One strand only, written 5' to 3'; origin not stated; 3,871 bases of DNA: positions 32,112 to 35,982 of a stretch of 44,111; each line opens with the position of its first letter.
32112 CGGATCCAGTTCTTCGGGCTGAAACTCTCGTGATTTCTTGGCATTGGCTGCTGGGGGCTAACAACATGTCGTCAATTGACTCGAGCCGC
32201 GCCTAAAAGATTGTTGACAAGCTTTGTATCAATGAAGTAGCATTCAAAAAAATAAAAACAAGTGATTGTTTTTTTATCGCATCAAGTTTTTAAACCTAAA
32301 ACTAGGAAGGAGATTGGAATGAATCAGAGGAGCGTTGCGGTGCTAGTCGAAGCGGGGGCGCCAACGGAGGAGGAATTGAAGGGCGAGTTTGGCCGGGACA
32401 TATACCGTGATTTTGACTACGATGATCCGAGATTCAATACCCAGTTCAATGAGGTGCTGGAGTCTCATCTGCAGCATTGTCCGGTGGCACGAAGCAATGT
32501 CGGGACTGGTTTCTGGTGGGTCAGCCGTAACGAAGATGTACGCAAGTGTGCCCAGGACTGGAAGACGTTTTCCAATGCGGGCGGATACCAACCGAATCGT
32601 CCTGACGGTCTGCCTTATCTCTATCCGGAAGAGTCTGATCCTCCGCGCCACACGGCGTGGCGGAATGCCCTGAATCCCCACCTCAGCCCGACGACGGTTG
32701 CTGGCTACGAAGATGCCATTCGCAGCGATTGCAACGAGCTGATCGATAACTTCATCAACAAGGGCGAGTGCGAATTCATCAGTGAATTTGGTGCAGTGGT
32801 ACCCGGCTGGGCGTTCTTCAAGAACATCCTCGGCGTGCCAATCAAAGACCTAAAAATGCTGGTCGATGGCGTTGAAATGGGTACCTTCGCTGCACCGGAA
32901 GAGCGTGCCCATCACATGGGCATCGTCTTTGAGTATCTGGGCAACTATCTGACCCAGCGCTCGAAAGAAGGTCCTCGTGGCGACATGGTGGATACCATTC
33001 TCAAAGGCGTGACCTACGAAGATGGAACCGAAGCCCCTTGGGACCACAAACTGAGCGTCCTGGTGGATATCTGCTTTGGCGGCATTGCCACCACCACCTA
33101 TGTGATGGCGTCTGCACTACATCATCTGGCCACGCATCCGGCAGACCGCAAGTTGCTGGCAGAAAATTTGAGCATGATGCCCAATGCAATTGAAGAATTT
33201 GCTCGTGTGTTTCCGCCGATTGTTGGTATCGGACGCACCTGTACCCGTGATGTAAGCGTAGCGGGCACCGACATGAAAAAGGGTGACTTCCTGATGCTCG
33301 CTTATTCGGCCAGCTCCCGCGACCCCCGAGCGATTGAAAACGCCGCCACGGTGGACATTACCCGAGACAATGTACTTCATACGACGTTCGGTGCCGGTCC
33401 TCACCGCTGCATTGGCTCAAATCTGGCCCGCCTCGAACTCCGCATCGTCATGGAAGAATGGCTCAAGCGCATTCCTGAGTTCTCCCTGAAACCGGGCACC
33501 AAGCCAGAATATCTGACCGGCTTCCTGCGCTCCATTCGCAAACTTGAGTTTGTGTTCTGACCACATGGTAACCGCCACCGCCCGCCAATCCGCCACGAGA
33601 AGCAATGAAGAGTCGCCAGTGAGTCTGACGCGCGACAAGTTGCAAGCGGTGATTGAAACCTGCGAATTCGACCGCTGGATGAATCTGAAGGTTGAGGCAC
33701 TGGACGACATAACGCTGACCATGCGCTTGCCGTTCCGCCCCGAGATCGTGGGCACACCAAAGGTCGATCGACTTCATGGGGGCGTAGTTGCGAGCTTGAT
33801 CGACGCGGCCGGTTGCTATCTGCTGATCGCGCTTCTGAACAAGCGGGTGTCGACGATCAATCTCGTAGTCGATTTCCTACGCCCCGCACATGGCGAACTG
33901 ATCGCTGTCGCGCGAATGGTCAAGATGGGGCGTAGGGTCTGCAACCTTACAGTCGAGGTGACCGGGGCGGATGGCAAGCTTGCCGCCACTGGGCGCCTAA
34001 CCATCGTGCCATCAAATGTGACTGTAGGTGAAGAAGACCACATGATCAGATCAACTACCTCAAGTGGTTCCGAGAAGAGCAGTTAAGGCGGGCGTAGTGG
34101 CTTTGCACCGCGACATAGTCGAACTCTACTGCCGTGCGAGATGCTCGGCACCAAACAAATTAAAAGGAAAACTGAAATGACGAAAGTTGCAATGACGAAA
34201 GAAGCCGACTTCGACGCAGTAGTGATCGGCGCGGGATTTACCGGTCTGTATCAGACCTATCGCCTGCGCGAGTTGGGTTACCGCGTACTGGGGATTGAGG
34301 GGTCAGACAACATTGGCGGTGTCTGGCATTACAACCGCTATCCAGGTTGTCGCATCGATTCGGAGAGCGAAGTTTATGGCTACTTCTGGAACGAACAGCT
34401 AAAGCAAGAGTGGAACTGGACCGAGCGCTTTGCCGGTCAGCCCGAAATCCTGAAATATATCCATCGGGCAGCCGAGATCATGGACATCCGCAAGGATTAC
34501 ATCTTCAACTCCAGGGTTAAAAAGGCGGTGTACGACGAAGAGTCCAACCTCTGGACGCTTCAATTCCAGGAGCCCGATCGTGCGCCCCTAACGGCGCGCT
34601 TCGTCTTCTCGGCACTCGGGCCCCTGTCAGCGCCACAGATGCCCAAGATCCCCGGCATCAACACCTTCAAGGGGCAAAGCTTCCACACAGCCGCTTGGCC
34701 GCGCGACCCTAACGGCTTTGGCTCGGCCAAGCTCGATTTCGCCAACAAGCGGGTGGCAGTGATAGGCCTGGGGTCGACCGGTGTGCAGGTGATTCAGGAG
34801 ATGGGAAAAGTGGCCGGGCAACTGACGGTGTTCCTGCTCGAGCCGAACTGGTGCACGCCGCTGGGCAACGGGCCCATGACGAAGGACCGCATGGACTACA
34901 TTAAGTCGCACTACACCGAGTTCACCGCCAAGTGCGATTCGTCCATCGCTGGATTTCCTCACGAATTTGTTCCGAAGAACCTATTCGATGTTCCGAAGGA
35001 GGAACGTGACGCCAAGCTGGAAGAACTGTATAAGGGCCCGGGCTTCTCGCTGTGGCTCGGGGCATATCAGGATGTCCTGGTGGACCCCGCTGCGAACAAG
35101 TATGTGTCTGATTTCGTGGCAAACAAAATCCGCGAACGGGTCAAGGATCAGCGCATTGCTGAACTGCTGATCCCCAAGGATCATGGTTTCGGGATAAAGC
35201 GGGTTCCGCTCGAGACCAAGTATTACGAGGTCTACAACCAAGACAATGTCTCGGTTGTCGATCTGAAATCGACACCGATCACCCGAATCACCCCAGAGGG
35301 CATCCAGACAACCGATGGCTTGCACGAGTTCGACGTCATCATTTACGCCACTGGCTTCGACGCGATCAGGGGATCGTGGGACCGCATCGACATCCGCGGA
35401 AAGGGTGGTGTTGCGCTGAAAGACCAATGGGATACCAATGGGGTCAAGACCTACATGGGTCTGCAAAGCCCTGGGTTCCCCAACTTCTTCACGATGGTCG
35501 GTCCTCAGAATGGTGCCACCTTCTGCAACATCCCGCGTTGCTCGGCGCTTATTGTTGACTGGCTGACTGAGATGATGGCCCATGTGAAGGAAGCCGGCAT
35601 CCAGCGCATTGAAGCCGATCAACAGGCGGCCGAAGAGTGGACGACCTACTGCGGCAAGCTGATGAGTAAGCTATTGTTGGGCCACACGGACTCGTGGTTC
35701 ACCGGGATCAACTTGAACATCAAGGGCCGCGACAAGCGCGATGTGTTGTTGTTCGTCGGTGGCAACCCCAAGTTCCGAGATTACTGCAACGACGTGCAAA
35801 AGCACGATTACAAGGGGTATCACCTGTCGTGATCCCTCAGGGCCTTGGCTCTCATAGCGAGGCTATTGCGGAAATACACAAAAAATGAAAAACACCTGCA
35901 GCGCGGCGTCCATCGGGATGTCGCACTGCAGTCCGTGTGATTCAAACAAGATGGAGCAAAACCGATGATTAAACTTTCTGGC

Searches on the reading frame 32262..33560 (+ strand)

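Call 8: search_protein_families(library=pfam, proteins=[window:32262-33560:+], max_evalue=0.001)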
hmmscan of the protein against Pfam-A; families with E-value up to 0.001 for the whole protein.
window:32262-33560:+ (432 aa): 1 family
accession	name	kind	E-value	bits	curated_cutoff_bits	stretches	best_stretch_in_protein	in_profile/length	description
PF00067.27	p450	-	1.9e-20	73.5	22.8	1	220-415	214-442/462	Cytochrome P450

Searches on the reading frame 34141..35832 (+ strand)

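Call 8: search_protein_families(library=pfam, proteins=[window:34141-35832:+], max_evalue=0.001)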
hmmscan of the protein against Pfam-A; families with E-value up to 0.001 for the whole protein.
window:34141-35832:+ (563 aa): 6 families
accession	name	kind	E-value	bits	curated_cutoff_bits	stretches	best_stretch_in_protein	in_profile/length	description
PF00743.25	FMO-like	-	1e-11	44.4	22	1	27-231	5-212/532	Flavin-binding monooxygenase-like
PF13450.12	NAD_binding_8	-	2.3e-08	34.6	21.9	1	28-75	1-48/68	NAD(P)-binding Rossmann-like domain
PF07992.20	Pyr_redox_2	-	3.6e-08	33.6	26.1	1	25-233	2-173/291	Pyridine nucleotide-disulphide oxidoreductase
PF01266.30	DAO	-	2.9e-06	27.5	27.9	0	25-60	1-37/353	FAD dependent oxidoreductase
PF13738.12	Pyr_redox_3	-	0.00049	19.9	30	0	27-232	1-194/305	Pyridine nucleotide-disulphide oxidoreductase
PF13434.12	Lys_Orn_oxgnase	-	0.00071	19.2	21.3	0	102-230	96-216/339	L-lysine 6-monooxygenase/L-ornithine 5-monooxygenase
